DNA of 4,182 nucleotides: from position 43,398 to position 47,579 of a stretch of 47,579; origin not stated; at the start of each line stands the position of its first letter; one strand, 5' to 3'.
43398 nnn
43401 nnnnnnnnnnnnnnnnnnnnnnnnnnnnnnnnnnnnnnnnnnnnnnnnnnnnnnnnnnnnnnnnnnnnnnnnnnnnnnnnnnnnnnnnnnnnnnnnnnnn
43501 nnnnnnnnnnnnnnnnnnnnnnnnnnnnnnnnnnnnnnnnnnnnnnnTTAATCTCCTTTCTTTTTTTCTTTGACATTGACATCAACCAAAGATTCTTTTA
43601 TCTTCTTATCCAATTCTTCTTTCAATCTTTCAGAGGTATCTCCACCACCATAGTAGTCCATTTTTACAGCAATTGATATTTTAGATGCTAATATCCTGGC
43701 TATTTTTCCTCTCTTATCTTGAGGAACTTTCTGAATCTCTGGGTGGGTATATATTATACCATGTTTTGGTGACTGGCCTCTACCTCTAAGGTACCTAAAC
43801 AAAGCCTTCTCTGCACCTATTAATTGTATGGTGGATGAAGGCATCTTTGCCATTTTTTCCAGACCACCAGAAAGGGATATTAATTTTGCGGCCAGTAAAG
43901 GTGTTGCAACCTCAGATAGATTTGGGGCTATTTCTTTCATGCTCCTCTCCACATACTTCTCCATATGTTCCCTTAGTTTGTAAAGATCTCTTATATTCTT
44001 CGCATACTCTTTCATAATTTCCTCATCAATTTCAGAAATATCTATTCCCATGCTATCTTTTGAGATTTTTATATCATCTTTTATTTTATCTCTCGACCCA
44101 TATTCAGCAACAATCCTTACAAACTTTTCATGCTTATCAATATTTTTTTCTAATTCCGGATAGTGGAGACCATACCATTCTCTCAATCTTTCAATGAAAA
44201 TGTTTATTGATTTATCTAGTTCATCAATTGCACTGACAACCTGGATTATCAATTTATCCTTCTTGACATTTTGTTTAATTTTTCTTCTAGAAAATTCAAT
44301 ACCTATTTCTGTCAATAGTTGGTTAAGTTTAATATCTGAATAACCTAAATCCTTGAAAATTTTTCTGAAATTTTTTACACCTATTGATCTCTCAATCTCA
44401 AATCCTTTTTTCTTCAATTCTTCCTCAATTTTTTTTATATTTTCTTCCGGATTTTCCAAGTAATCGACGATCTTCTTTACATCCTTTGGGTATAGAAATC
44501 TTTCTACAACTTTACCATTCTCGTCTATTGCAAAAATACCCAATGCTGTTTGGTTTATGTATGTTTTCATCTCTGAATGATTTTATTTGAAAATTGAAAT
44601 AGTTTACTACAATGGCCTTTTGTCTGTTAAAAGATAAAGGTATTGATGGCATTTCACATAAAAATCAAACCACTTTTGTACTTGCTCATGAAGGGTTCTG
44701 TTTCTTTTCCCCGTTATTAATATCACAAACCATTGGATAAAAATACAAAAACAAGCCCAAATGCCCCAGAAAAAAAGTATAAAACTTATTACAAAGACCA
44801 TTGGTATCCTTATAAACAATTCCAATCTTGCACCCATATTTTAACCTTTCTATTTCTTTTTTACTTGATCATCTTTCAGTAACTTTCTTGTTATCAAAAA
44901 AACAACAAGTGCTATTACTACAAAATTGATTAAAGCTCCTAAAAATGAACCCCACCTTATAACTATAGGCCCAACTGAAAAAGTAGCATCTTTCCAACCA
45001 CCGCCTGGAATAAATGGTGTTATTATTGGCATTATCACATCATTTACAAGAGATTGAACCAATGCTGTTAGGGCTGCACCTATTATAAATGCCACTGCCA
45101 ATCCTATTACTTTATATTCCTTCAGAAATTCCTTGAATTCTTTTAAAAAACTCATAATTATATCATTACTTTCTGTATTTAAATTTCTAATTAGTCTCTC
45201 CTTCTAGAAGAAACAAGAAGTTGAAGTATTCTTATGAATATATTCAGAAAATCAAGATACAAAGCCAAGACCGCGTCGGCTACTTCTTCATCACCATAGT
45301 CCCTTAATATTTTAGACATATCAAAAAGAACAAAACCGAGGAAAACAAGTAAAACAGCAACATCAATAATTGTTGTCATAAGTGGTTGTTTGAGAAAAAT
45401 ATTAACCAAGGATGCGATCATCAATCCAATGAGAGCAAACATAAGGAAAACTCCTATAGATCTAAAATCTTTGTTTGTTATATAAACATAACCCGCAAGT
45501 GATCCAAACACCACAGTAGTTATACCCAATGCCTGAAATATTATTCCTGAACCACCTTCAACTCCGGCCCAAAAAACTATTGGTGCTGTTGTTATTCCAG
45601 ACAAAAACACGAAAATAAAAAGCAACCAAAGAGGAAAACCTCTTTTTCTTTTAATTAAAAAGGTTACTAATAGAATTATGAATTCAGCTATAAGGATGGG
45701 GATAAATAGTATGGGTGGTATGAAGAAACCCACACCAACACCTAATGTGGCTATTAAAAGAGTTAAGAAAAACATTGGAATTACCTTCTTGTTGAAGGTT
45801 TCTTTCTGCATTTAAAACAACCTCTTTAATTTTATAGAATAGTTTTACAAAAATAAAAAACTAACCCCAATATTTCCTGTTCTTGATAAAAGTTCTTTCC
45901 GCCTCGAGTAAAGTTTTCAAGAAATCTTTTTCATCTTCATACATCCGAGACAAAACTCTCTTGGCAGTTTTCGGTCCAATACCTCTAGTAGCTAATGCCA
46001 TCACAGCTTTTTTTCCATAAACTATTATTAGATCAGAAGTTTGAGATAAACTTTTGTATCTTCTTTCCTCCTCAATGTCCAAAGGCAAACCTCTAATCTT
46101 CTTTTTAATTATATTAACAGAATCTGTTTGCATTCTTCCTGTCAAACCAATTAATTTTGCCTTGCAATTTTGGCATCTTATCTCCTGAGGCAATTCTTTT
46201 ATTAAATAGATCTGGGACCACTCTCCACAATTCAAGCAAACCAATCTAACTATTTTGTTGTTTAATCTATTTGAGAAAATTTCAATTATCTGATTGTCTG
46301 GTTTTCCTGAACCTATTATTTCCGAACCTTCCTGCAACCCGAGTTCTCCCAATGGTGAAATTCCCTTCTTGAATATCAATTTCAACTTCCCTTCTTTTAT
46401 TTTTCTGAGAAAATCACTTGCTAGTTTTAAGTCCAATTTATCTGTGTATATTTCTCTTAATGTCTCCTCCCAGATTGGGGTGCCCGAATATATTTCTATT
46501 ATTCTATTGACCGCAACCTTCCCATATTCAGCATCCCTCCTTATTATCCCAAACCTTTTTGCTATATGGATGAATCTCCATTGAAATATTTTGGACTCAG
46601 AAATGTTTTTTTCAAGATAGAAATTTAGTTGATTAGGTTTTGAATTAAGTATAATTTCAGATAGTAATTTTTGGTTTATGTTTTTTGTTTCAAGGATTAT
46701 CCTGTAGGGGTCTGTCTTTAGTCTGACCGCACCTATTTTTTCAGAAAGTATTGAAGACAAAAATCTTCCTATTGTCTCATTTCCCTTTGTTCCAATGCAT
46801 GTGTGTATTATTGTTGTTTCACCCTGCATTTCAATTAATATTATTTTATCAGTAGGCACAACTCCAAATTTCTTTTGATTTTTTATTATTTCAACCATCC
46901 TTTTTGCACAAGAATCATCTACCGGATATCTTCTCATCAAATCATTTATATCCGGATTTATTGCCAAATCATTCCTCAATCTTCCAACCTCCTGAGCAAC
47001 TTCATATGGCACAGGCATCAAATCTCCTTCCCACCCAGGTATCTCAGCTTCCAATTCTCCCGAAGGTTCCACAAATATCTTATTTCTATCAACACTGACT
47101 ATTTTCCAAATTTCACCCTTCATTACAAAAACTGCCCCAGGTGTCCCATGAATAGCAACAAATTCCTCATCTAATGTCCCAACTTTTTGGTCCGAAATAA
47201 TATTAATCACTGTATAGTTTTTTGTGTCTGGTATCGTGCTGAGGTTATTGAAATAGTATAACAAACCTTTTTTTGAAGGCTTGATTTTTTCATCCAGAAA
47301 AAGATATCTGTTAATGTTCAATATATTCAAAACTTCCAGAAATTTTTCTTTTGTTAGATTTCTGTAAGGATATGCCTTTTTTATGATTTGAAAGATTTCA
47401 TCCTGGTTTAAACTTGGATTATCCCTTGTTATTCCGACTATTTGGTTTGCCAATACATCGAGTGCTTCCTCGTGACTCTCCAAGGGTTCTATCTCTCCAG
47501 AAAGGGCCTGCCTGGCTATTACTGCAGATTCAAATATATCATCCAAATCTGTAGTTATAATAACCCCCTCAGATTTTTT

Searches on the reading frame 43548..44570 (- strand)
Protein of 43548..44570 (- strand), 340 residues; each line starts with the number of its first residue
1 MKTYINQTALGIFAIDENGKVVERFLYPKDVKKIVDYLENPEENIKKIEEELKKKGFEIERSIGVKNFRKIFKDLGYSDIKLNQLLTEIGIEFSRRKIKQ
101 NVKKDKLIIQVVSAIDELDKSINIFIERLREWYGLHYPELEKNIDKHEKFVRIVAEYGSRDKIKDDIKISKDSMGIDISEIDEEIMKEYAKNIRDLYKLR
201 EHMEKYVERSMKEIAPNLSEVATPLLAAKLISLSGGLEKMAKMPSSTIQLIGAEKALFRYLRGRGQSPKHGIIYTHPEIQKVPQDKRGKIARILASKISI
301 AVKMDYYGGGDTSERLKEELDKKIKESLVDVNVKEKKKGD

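Call 3: search_protein_families(library=pfam, proteins=[window:43548-44570:-], max_evalue=1)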
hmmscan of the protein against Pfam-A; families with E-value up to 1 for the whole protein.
window:43548-44570:- (340 aa): 9 families
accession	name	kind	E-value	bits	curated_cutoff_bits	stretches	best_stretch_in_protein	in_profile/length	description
PF01798.23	Nop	-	2.1e-65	220.8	25.4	1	115-325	2-227/228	snoRNA binding domain, fibrillarin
PF21572.2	Nop5_56-rel_N_Arc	-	4.1e-07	30.9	27.8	1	2-43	1-42/128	Archaeal Nop5/56-rel, N-terminal domain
PF22342.1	T3SS_CopN_3rd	-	0.0047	17.5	27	1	42-75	3-36/99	T3SS, Low calcium response E, third helical domain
PF10392.15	COG5_N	-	0.012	16.3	31.2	1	160-222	24-85/132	Conserved oligomeric Golgi complex subunit 5, N-terminal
PF09432.15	THP2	-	0.083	13.4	28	0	161-209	22-66/129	Tho complex subunit THP2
PF19677.4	DUF6179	-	0.16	11.6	25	1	171-221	210-260/272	Family of unknown function (DUF6179)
PF18977.5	DUF5713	-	0.25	12.2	27.3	0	28-86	41-102/107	Family of unknown function (DUF5713)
PF05511.16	ATP-synt_F6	-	0.42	11.5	27.9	0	74-141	24-88/97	Mitochondrial ATP synthase coupling factor 6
PF20772.2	TACO1_YebC_N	-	0.67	10.9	36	1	284-328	14-58/73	TACO1/YebC protein N-terminal domain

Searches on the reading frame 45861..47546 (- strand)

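Call 61: search_protein_families(library=pfam, proteins=[window:45861-47546:-], max_evalue=0.00001)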
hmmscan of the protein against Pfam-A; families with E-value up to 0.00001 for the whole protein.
window:45861-47546:- (561 aa): 2 families
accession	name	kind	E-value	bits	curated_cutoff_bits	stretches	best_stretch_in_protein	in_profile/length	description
PF08494.16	DEAD_assoc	-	1.9e-29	103.3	23.5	1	230-399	1-190/191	DEAD/H associated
PF19306.5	WH_Lhr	-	1.2e-19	70.7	27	1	15-164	4-163/168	Large helicase-related protein, winged helix domain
